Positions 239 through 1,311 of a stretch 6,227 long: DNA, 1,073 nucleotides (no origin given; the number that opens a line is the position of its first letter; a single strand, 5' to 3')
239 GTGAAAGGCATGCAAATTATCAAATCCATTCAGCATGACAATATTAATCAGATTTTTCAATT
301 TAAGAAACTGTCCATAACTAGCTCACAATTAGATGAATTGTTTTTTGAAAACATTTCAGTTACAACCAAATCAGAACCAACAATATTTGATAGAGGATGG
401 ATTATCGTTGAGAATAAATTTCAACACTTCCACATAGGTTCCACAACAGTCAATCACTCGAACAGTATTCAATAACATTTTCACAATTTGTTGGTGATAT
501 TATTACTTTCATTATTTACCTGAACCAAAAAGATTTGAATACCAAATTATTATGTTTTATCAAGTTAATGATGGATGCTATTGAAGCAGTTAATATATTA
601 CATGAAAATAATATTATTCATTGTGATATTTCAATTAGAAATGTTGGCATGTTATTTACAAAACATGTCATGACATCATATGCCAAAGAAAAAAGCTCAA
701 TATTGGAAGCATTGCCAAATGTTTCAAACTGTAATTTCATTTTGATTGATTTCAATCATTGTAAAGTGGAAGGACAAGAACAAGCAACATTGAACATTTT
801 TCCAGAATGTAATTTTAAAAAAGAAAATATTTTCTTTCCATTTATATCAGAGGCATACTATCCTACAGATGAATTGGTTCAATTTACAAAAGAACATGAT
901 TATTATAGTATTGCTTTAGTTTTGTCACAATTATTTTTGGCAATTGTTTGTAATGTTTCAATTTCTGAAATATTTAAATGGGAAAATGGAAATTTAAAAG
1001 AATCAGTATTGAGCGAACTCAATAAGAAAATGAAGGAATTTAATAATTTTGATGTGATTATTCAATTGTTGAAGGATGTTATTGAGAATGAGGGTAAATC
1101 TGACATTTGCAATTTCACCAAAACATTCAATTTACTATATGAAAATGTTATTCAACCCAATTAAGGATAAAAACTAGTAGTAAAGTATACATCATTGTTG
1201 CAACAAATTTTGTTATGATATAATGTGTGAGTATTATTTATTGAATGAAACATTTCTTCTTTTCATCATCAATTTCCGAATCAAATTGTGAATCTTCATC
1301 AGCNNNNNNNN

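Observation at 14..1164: Kinase-like gene with N-lobe and C-lobe in different frames: unspliced intron, or frameshifted pseudokinase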

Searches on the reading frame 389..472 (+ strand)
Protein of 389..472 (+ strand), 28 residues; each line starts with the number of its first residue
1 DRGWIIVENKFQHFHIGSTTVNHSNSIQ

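Call 68: search_protein_families(library=pfam, proteins=[window:389-472:+], max_evalue=10)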
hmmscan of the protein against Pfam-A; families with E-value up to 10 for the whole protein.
seq(28 aa): 0 families

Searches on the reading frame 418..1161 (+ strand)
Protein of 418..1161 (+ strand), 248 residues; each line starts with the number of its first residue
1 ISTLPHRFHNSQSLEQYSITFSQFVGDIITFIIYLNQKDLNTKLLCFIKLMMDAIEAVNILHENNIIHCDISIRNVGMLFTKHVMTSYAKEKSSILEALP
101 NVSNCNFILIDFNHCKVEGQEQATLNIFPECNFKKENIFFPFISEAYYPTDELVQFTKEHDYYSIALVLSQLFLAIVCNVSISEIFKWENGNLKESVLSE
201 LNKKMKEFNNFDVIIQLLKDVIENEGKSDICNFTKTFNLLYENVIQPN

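Call 7: search_protein_families(library=pfam, proteins=[window:418-1161:+], max_evalue=10)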
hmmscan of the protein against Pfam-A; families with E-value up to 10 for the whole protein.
seq(248 aa): 4 families
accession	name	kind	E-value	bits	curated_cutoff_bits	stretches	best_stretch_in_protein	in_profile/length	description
PF17667.7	Pkinase_fungal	-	0.0005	19.3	24.1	1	48-89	289-322/387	Fungal protein kinase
PF00069.31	Pkinase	-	0.014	15.3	31.7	1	49-174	102-192/263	Protein kinase domain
PF07714.23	PK_Tyr_Ser-Thr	-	0.024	14.4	23.1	1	34-76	91-133/258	Protein tyrosine and serine/threonine kinase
PF13142.11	DUF3960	-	0.079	13.5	22.9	1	103-159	23-78/89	Domain of unknown function (DUF3960)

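Call 8: find_homologous_proteins(query=window:520-1161:+, max_evalue=0.01)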
Query seq(214 aa): 87 candidates shared short words with the query, none scored E <= 0.01.

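Call 19: search_protein_representatives(protein=window:418-1161:+)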
Query: 248 residues. Proteins with E-value up to 0.001 (for the whole library): 2; up to 1e-10: 0; up to 1e-30: 0. The best 2 are listed.
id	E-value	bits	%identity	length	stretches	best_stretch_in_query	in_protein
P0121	2.6e-09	53.7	79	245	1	17-54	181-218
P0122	5.7e-05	39.5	27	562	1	20-242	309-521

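Call 21: find_encoding_contigs(protein=P0121, flank=10000, max_places=5)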
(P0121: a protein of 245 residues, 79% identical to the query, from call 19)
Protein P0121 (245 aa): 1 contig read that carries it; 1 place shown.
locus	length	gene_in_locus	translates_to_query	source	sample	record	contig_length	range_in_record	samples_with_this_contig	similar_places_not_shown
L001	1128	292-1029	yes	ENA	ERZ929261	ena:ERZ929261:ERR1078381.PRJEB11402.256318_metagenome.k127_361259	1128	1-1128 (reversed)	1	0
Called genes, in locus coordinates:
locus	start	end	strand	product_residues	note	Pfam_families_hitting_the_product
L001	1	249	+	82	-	?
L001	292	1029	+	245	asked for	-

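Call 22: find_encoding_contigs(protein=P0122, flank=6000, max_places=5)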
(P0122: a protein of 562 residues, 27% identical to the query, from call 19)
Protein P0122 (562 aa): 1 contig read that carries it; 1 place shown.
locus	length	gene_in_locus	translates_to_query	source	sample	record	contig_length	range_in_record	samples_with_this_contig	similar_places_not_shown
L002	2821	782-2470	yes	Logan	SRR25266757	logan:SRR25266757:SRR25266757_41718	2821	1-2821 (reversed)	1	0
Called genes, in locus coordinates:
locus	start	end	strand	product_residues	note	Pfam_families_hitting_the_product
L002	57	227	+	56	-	-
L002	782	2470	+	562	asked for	-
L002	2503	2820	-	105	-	?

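Call 23: list_cluster_members(proteins=[P0121, P0122])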
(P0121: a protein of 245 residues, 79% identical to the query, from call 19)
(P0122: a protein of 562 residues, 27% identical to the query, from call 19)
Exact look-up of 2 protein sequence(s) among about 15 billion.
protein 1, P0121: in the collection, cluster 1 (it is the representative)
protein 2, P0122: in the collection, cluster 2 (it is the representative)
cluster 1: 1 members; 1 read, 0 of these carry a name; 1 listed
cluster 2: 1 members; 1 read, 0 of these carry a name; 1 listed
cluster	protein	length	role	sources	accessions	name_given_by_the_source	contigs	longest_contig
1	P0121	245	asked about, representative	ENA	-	-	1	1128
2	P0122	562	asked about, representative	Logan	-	-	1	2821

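Call 35: search_protein_families(library=pfam, proteins=[P0122], max_evalue=10)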
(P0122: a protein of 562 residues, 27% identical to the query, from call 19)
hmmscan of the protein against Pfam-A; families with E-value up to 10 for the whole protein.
P0122 (562 aa): 2 families
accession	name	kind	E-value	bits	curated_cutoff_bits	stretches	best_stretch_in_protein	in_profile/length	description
PF07955.17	DUF1687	-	0.12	13.3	27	1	62-117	7-60/128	Protein of unknown function (DUF1687)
PF00069.31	Pkinase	-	0.58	9.9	31.7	1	342-457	106-193/263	Protein kinase domain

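Call 43: predict_structure(alignment_id=A3)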
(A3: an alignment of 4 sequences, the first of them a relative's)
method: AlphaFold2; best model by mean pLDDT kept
length: 562 residues; sequences in the alignment: 4
mean_pLDDT: 34.0   pTM: 0.26
mean pLDDT of the five models: 34.0, 33.3, 31.6, 30.8, 29.4
residues with pLDDT >= 90: 0; 70-90: 0; 50-70: 50; < 50: 512
segments of 3 or more residues with pLDDT < 50: 1-471, 483-490, 529-538, 551-562
pLDDT, mean of each block of 10 residues (from residue 1): 28 31 33 30 26 26 30 39 39 32 39 28 27 34 33 30 26 27 27 28 26 27 25 25 27 31 25 22 25 20 21 23 32 43 38 39 35 41 42 38 26 27 32 32 41 44 40 51 44 55 55 57 51 41 51 41 23
secondary structure, 60 per line:
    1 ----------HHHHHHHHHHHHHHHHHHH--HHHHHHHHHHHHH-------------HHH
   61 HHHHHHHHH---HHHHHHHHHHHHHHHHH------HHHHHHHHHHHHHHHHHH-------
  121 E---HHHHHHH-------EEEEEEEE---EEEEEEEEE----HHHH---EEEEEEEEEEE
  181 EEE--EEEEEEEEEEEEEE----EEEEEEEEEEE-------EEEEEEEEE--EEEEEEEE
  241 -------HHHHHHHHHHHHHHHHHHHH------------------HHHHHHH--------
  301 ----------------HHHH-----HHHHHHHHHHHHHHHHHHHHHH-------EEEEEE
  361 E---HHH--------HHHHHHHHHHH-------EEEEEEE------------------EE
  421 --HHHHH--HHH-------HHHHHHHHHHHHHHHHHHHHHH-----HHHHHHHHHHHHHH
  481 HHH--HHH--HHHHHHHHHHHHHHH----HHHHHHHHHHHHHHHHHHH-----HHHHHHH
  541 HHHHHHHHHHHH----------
elements in order: H11-29 H32-44 H58-69 H73-89 H96-113 H125-131 E139-146 E150-158 H163-166 E170-183 E186-199 E204-214 E222-230 E233-240 H248-267 H286-292 H317-320 H326-347 E355-361 H376-386 E394-400 H423-427 H440-461 H467-483 H491-505 H510-528 H534-552

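Call 64: predict_structure(alignment_id=A5)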
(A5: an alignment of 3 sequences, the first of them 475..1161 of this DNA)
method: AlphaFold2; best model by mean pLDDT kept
length: 229 residues; sequences in the alignment: 3
mean_pLDDT: 44.2   pTM: 0.42
mean pLDDT of the five models: 44.2, 41.5, 37.1, 34.9, 33.9
residues with pLDDT >= 90: 0; 70-90: 0; 50-70: 97; < 50: 132
segments of 3 or more residues with pLDDT < 50: 1-18, 48-137, 165-173, 206-212, 224-229
pLDDT, mean of each block of 10 residues (from residue 1): 27 40 61 60 52 31 33 40 32 27 29 29 27 44 58 60 49 54 59 57 51 51 45
secondary structure, 60 per line:
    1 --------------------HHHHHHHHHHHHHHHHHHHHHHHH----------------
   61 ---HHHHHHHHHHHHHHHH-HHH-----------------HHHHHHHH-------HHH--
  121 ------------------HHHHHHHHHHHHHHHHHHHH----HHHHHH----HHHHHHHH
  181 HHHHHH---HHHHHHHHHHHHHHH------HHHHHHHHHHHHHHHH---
elements in order: H21-44 H64-79 H101-108 H139-158 H163-168 H173-186 H190-204 H211-226

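Call 66: fold_search(model_id=the predicted structure, library=pdb)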
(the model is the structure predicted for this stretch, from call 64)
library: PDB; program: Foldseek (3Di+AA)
matches with E <= 10: 48; with E <= 0.001: 0
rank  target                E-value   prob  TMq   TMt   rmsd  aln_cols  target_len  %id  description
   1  5ok9_E                3.6e+00  0.02  0.14  0.14  18.2       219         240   11  CH1 chimera of human 14-3-3 sigma with the HSPB6 phosphopeptide in a conformation with swapped phosphopeptides (released 2017-10-11)
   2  6f08_A                3.7e+00  0.02  0.14  0.14  15.6       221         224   15  14-3-3 zeta in complex with the human Son of sevenless homolog 1 (SOS1) (released 2018-02-14)
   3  5uot_0                4.0e+00  0.03  0.14  0.06  21.5       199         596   10  CryoEM structure of the helical assembly of full length MxB (released 2018-02-21)
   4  5ltw_B                4.2e+00  0.02  0.14  0.14  18.4       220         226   13  Complex of human 14-3-3 sigma CLU1 mutant with phosphorylated heat shock protein B6 (released 2017-02-01)
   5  5ltw_E                4.2e+00  0.02  0.14  0.14  18.4       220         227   13  Complex of human 14-3-3 sigma CLU1 mutant with phosphorylated heat shock protein B6 (released 2017-02-01)
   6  5ltw_F                4.4e+00  0.01  0.12  0.12  17.4       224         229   12  Complex of human 14-3-3 sigma CLU1 mutant with phosphorylated heat shock protein B6 (released 2017-02-01)
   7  9kqp_9                4.6e+00  0.05  0.19  0.23  16.2       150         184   10  PSI-LHCI supercomplex binding with 10 Lhcas from C. subellipsoidea (released 2025-02-26)
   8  4fj3_A                4.6e+00  0.02  0.16  0.16  15.9       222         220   14  14-3-3 isoform zeta in complex with a diphoyphorylated C-RAF peptide (released 2012-09-05)
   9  5lu1_B                4.9e+00  0.01  0.13  0.13  17.8       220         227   13  Human 14-3-3 sigma CLU3 mutant complexed with short HSPB6 phosphopeptide (released 2017-02-01)
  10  8vsl_A                5.8e+00  0.01  0.13  0.13  17.4       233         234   11  Binary structure of 14-3-3 sigma and ARAF phosphopeptide (pS214) (released 2025-03-19)
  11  5mhc_A                5.8e+00  0.01  0.13  0.13  17.6       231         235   10  Crystal structure of 14-3-3sigma and a p53 C-terminal 12-mer synthetic phosphopeptide (released 2017-10-04)
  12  5iqp_A                5.8e+00  0.01  0.12  0.12  18.1       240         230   12  14-3-3 PROTEIN TAU ISOFORM (released 2016-03-23)
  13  7qik_A                6.1e+00  0.01  0.14  0.14  17.2       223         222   10  SARS-CoV-2 Nucleocapsid phosphopeptide 193-200 bound to human 14-3-3 sigma (released 2021-12-29)
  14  5ltw_A                6.1e+00  0.01  0.13  0.13  18.5       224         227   12  Complex of human 14-3-3 sigma CLU1 mutant with phosphorylated heat shock protein B6 (released 2017-02-01)
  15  9jj8_B                6.8e+00  0.03  0.20  0.25  19.5       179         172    9  Structural insights into the PSI-FCPI supercomplex from the coccolithophore Emiliania huxleyi (released 2025-08-20)
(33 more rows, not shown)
